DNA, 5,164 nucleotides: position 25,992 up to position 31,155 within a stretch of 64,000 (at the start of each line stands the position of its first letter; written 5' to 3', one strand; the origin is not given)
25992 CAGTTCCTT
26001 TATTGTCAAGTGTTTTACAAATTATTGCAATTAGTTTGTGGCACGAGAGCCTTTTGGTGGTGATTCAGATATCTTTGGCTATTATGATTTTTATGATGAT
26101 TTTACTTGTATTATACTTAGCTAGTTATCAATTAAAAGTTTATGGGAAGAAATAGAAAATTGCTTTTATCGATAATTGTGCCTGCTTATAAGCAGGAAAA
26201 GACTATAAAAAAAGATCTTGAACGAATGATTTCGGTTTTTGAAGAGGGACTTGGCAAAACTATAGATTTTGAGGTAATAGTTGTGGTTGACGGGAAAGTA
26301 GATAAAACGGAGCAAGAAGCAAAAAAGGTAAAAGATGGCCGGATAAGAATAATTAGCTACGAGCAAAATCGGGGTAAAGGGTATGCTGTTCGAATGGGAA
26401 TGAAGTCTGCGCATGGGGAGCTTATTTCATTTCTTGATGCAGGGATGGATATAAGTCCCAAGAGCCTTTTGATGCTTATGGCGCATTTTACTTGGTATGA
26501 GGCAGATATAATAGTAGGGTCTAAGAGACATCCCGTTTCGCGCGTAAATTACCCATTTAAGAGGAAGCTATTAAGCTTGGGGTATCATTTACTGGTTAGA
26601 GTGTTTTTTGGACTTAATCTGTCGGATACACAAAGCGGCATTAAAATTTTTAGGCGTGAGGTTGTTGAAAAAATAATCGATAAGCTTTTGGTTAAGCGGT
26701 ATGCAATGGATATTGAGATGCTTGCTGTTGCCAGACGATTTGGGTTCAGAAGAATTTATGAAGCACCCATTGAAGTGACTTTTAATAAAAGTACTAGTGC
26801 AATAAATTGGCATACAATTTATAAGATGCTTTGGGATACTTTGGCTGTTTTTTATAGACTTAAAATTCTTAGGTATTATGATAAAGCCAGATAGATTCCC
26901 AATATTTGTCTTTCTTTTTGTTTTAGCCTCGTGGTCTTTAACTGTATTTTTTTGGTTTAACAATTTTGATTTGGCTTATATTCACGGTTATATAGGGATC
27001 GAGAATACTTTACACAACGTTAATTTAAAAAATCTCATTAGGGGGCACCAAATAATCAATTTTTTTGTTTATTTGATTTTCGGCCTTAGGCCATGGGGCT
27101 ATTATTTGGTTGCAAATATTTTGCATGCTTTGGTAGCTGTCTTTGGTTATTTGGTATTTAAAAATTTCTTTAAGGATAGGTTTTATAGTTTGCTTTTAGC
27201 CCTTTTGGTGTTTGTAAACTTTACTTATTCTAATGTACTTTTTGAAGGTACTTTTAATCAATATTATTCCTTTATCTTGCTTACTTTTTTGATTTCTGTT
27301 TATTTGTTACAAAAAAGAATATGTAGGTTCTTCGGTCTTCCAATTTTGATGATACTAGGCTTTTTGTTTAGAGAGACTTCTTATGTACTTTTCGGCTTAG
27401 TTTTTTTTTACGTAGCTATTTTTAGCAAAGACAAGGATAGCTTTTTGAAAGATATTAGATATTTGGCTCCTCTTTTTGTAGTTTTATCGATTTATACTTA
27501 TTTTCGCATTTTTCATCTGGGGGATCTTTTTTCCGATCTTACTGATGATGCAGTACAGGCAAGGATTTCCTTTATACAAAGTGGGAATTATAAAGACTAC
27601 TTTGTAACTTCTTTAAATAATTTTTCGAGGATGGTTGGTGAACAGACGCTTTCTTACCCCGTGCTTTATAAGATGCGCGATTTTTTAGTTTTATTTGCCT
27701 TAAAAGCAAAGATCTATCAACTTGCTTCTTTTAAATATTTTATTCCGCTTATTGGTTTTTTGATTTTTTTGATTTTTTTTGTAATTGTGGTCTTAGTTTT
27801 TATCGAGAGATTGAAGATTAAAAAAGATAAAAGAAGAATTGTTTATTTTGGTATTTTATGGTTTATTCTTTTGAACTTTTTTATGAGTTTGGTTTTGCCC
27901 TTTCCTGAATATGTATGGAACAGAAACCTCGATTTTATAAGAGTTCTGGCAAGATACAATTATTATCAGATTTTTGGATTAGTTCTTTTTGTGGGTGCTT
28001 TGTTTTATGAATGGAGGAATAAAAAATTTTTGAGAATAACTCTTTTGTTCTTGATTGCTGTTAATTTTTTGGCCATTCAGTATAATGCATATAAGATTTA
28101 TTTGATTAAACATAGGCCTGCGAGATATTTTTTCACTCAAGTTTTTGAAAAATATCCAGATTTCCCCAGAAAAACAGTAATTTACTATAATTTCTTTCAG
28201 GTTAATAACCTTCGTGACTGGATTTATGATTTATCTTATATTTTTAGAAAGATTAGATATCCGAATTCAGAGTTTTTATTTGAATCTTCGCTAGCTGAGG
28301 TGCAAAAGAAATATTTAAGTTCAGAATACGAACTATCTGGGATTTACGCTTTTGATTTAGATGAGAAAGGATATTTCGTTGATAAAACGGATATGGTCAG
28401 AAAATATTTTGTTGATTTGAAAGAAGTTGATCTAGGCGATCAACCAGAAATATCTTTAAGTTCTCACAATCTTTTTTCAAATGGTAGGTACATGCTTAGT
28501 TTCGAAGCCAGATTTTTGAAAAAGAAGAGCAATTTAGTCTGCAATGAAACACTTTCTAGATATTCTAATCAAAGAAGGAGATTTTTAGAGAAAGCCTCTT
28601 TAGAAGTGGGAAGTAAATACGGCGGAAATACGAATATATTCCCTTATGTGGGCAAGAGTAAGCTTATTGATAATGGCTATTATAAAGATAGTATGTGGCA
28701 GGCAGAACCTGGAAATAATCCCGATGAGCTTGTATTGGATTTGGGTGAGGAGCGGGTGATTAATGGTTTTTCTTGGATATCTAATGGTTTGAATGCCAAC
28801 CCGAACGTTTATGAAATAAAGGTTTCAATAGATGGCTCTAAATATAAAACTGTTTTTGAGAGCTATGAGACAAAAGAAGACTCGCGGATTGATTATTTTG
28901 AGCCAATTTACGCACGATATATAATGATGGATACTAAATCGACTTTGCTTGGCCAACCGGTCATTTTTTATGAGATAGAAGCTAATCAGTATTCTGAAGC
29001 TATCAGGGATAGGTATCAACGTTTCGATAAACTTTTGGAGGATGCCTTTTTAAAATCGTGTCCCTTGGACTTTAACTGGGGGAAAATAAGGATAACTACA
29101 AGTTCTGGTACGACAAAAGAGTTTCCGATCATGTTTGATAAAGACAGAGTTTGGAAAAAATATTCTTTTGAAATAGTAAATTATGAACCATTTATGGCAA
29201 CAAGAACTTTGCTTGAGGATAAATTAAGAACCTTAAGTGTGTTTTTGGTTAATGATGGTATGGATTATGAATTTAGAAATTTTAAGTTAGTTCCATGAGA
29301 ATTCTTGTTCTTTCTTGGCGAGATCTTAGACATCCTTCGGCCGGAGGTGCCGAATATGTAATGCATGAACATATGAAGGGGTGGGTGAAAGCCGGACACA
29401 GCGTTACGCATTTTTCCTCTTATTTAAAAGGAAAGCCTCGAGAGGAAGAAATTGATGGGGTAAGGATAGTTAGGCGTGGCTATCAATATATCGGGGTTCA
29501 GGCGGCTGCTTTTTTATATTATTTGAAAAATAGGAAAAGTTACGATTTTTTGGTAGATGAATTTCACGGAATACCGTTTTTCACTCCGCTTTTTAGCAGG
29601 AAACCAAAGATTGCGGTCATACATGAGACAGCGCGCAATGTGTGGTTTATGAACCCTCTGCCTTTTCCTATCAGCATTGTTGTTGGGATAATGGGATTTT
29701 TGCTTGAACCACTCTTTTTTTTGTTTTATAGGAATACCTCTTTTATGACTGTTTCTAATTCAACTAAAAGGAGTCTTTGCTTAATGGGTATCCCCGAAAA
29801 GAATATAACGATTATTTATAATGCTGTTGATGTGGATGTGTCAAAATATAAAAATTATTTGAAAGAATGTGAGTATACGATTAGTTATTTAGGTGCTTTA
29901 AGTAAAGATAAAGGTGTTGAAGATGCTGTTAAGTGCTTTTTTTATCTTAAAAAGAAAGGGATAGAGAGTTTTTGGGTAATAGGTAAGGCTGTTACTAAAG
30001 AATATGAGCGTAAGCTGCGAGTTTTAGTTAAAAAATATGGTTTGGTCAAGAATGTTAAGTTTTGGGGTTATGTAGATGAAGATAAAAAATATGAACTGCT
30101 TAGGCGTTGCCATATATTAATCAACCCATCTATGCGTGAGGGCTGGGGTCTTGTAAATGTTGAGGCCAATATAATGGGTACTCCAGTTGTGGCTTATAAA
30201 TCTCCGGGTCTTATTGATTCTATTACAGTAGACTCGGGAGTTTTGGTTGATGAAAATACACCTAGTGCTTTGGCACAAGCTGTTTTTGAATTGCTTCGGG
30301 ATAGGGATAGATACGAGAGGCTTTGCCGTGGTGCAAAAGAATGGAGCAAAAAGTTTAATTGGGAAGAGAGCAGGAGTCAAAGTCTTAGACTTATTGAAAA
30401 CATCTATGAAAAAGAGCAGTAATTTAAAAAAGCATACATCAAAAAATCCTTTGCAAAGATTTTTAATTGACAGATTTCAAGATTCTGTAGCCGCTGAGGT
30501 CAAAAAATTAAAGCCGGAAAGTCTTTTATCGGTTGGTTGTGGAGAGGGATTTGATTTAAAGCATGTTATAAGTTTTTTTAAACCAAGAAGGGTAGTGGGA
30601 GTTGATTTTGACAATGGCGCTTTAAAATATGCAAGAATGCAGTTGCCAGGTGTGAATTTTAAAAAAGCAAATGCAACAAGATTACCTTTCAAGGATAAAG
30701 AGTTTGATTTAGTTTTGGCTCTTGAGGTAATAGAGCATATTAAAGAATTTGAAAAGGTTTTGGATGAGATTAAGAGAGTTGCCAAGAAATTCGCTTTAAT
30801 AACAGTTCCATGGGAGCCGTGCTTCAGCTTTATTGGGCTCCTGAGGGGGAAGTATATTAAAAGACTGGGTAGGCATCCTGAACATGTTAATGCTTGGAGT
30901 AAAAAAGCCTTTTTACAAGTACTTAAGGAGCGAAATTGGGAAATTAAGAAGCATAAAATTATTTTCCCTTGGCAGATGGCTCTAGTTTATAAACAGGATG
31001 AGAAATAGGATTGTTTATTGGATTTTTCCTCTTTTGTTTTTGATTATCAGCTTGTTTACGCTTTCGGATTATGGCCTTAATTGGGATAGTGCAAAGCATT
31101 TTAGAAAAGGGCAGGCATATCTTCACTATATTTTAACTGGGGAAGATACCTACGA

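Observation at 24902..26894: Duplicated flippase + Dpm1-like GT2 module (copy A); copy B lies at 55419-57406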

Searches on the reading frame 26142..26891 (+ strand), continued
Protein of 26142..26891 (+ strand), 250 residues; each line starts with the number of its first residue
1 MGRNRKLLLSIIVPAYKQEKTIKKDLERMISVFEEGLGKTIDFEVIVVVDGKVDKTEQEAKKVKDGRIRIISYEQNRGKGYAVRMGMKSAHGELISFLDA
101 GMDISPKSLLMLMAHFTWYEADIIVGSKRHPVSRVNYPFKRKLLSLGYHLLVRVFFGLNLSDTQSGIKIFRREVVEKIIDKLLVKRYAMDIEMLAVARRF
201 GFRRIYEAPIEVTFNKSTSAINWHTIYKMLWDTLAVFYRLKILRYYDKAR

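Call 49: fold_search(model_id=the predicted structure, library=pdb)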
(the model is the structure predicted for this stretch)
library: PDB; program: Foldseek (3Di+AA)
matches with E <= 10: 1649; with E <= 0.001: 471
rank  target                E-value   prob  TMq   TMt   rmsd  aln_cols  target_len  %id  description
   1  9bhc_A                7.4e-15  1.00  0.73  0.60   3.0       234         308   20  Salmonella undecaprenyl-phosphate 4-deoxy-4-formamido-L-arabinose transferase (ArnC) (released 2025-02-12)
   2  9b77_A                2.0e-14  1.00  0.72  0.59   3.0       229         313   20  Cryo-EM Structure of the Glycosyltransferase ArnC from Salmonella enterica in the Apo State Determined on Krios micros (released 2025-02-05)
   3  9asc_A                2.0e-14  1.00  0.71  0.57   3.7       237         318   18  Cryo-EM Structure of the Glycosyltransferase ArnC from Salmonella enterica in the UDP-bound State Determined on Talos  (released 2025-02-05)
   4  8vxh_A                3.4e-14  1.00  0.72  0.59   3.0       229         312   20  Cryo-EM Structure of the Glycosyltransferase ArnC from Salmonella enterica in the Apo State Determined on Talos Arctic (released 2025-02-05)
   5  9bhc_B                3.4e-14  1.00  0.71  0.59   3.5       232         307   20  Salmonella undecaprenyl-phosphate 4-deoxy-4-formamido-L-arabinose transferase (ArnC) (released 2025-02-12)
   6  5mlz                  6.8e-14  1.00  0.73  0.53   3.9       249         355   21  Dolichyl phosphate mannose synthase in complex with GDP and Mg2+ (released 2017-08-09)
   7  9ep0                  1.9e-13  1.00  0.73  0.54   3.2       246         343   23  Dolichyl phosphate mannose synthase in complex with donor (GDP-Man) and traces of acceptor (Dol55P) and product (Dol55P- (released 2025-10-01)
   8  9bhe_A                3.2e-13  1.00  0.69  0.56   3.7       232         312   20  Salmonella undecaprenyl-phosphate 4-deoxy-4-formamido-L-arabinose transferase (ArnC) bound to UDP (released 2025-02-12)
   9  9bhe_B                5.5e-13  1.00  0.72  0.59   3.5       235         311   19  Salmonella undecaprenyl-phosphate 4-deoxy-4-formamido-L-arabinose transferase (ArnC) bound to UDP (released 2025-02-12)
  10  5mm1                  9.0e-13  1.00  0.64  0.48   5.1       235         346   22  Dolichyl phosphate mannose synthase in complex with GDP and dolichyl phosphate mannose (released 2017-08-09)
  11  9nyc_A                1.7e-12  1.00  0.70  0.57   3.8       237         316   22  Cryo-EM structure of the glycosyltransferase GtrB in the substrate-bound state (released 2025-12-17)
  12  9nyd_B                2.0e-12  1.00  0.69  0.58   4.5       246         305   22  Cryo-EM structure of the glycosyltransferase GtrB in the pre-catalysis and product-bound state (released 2025-12-17)
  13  9hwj_A                2.0e-12  1.00  0.65  0.55  12.9       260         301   18  Structure of Undecaprenyl-phosphate 4-deoxy-4-formamido-L-arabinose transferase embedded in nanodisc (released 2026-01-14)
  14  9nyd_A                2.3e-12  1.00  0.71  0.59   3.4       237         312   22  Cryo-EM structure of the glycosyltransferase GtrB in the pre-catalysis and product-bound state (released 2025-12-17)
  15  9nye_A                3.1e-12  1.00  0.62  0.52   5.3       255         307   20  Cryo-EM structure of the glycosyltransferase GtrB in the apo state (octamer volume) (released 2025-12-17)
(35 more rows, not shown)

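Call 60: search_solved_structures(query=A1, max_evalue=0.001, show_alignments=3)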
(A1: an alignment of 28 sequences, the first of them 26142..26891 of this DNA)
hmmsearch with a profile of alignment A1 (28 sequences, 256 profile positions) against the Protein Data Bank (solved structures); distinct sequences matched with E-value up to 0.001: 22.
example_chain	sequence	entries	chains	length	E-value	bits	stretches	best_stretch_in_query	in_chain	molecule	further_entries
5mlz_A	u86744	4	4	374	1.2e-17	67.6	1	8-179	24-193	Dolichol monophosphate mannose synthase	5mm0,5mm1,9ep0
5ekp_C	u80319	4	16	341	6.6e-11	45.6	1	5-178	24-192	Uncharacterized glycosyltransferase sll0501 | Glycosyltransferase sll0501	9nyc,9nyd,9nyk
5eke_A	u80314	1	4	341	6.7e-11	45.6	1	5-178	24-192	Uncharacterized glycosyltransferase sll0501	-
9nye_A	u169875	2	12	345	6.8e-11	45.5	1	5-178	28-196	Glycosyltransferase sll0501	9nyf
6p61_A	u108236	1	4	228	4.9e-10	42.7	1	5-112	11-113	Glycosyltransferase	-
2z87_A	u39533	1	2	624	3.4e-09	40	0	9-117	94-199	Chondroitin synthase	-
2z86_A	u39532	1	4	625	3.4e-09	40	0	9-117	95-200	Chondroitin synthase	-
9hwj_A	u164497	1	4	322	1e-08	38.4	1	8-179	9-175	Undecaprenyl-phosphate 4-deoxy-4-formamido-L-arabinose transferase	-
5tze_C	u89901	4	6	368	1.8e-07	34.3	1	9-125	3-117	Glycosyl transferase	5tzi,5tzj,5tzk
5tz8_A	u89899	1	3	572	2.1e-07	34.1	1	9-125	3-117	Glycosyl transferase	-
5hea_A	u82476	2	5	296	1.2e-06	31.6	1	6-100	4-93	Putative glycosyltransferase (GalT1)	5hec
9bhc_C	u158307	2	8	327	1.5e-06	31.3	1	8-178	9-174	Undecaprenyl-phosphate 4-deoxy-4-formamido-L-arabinose transferase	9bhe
8vxh_A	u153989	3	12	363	1.9e-06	31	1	8-178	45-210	Undecaprenyl-phosphate 4-deoxy-4-formamido-L-arabinose transferase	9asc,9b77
3bcv_A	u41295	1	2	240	1e-05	28.6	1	9-129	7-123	Putative glycosyltransferase protein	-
8vh7_A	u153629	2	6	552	1.1e-05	28.4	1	27-101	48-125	Heparosan synthase B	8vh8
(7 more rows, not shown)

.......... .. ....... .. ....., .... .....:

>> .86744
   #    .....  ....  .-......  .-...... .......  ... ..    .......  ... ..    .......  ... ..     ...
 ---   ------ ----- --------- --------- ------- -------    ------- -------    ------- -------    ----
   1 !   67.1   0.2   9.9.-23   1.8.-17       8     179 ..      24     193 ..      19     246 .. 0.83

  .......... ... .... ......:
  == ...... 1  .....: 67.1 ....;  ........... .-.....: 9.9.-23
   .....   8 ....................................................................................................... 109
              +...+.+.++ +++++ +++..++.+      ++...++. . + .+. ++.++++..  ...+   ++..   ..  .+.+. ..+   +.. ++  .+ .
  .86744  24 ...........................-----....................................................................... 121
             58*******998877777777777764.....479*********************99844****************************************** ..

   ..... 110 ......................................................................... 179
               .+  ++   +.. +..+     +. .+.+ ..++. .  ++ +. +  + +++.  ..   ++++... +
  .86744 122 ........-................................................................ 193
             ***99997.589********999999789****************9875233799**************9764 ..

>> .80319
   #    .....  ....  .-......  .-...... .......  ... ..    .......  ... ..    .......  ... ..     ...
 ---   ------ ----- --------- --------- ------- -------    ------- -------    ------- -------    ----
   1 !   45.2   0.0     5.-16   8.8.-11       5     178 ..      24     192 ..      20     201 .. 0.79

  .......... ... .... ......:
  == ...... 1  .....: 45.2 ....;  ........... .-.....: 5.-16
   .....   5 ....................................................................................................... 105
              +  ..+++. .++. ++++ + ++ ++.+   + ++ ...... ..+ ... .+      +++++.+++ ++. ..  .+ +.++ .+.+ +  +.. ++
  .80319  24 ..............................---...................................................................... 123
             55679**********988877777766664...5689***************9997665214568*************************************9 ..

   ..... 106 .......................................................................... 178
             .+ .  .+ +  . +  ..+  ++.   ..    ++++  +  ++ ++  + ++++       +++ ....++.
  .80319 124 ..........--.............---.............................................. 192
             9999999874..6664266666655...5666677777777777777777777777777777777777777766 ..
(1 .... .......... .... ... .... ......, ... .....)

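Call 69: search_protein_families(library=pfam, proteins=[L002:6783-7190:+, L004:6737-8641:+], max_evalue=0.1)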
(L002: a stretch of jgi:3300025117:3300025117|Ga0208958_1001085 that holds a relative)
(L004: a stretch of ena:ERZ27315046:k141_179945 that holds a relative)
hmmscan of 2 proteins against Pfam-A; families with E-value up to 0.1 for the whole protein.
L002:6783-7190:+ (136 aa): 1 family
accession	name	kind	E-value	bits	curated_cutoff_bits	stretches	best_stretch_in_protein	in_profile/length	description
PF12335.14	SBF2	-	0.073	13.2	22.1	0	106-131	128-153/227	Myotubularin protein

L004:6737-8641:+ (635 aa): 2 families
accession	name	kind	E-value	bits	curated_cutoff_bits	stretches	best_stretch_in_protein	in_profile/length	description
PF12979.12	DUF3863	-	0.012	14.9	27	1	163-238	126-201/349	Domain of Unknown Function with PDB structure (DUF3863)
PF00533.33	BRCT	-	0.036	14.7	21.3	0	567-598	6-35/78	BRCA1 C Terminus (BRCT) domain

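Call 75: list_cluster_members(proteins=[P0001, P0241])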
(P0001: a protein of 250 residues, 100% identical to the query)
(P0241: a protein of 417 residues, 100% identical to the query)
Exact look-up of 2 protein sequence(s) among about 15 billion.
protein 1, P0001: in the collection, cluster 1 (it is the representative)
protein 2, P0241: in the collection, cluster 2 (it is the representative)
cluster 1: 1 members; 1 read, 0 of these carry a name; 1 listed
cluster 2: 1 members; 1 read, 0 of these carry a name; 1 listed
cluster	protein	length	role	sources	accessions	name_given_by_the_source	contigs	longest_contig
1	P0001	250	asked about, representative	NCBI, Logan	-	-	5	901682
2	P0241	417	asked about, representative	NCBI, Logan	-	-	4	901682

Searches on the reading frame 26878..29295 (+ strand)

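Call 12: search_protein_families(library=pfam, proteins=[window:26878-29295:+], max_evalue=0.001)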
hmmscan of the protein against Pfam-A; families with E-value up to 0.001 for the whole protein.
window:26878-29295:+ (806 aa): 2 families
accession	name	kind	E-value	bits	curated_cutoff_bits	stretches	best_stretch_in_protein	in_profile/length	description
PF00754.31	F5_F8_type_C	-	4.3e-11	43.5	28.2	1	592-688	13-114/127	F5/8 type C domain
PF22633.2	F5_F8_type_C_2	-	1.6e-07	32.3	27.8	1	604-683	9-90/91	NedA-like, galactose-binding domain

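Call 55: search_protein_families(library=pfam, proteins=[window:26878-29295:+], max_evalue=1)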
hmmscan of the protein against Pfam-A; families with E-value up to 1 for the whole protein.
window:26878-29295:+ (806 aa): 3 families
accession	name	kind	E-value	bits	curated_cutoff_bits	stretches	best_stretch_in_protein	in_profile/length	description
PF00754.31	F5_F8_type_C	-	4.3e-11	43.5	28.2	1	592-688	13-114/127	F5/8 type C domain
PF22633.2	F5_F8_type_C_2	-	1.6e-07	32.3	27.8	1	604-683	9-90/91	NedA-like, galactose-binding domain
PF13231.12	PMT_2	-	0.0011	19.6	26.1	1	63-204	12-153/160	Dolichyl-phosphate-mannose-protein mannosyltransferase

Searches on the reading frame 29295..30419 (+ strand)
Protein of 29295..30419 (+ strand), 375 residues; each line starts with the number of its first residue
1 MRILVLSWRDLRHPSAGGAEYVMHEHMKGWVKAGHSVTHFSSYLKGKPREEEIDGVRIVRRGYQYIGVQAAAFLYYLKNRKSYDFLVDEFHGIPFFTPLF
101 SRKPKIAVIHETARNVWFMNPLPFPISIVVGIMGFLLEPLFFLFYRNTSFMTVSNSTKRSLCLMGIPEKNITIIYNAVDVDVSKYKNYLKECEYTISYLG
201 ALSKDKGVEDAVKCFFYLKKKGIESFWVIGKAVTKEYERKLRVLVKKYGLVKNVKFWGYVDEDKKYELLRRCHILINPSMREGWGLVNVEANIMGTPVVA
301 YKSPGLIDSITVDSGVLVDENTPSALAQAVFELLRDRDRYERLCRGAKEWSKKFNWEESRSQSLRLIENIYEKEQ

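Call 13: search_protein_families(library=pfam, proteins=[window:29295-30419:+], max_evalue=0.001)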
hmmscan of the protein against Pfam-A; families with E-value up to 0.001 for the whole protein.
window:29295-30419:+ (375 aa): 4 families
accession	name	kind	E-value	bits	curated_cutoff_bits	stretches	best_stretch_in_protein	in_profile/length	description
PF00534.26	Glycos_transf_1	-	1.1e-29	103.6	26.4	1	187-350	9-172/172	Glycosyl transferases group 1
PF13692.12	Glyco_trans_1_4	-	6.5e-23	82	27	1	194-336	2-142/142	Glycosyl transferases group 1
PF13439.12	Glyco_transf_4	-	2.4e-12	47.7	28.5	1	17-181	2-169/170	Glycosyltransferase Family 4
PF20706.3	GT4-conflict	-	3.7e-09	36.5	26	1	205-335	211-356/385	Family 4 Glycosyltransferase in conflict systems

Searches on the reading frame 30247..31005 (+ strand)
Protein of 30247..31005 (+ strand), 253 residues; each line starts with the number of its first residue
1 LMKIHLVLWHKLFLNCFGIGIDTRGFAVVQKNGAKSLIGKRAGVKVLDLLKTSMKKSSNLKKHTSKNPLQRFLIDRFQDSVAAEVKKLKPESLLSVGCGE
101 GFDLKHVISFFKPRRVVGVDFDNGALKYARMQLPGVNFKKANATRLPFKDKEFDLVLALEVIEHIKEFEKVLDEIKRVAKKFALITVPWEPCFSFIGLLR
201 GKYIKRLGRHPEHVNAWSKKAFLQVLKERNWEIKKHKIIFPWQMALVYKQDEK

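Call 13: search_protein_families(library=pfam, proteins=[window:30247-31005:+], max_evalue=0.001)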
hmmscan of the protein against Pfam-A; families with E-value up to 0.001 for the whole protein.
window:30247-31005:+ (253 aa): 8 families
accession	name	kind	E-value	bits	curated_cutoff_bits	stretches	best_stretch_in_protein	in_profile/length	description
PF08241.18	Methyltransf_11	-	1.5e-20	74.1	21.2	1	94-181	1-89/95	Methyltransferase domain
PF13649.12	Methyltransf_25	-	3.6e-17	63.3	27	1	94-180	2-94/97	Methyltransferase domain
PF13847.12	Methyltransf_31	-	6.5e-16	58.8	27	1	92-187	6-109/145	Methyltransferase domain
PF13489.12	Methyltransf_23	-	1.8e-13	51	27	1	72-233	4-161/164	Methyltransferase domain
PF08242.18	Methyltransf_12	-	1.2e-12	48.8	30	1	94-180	1-93/98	Methyltransferase domain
PF01209.24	Ubie_methyltran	-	3.5e-06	27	20.1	1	77-181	35-145/233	ubiE/COQ5 methyltransferase family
PF07021.18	MetW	-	3.6e-05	23.9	21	1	93-188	17-110/193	Methionine biosynthesis protein MetW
PF01564.23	Spermine_synth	-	0.00019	21.5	22.9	1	87-176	16-96/186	Spermine/spermidine synthase domain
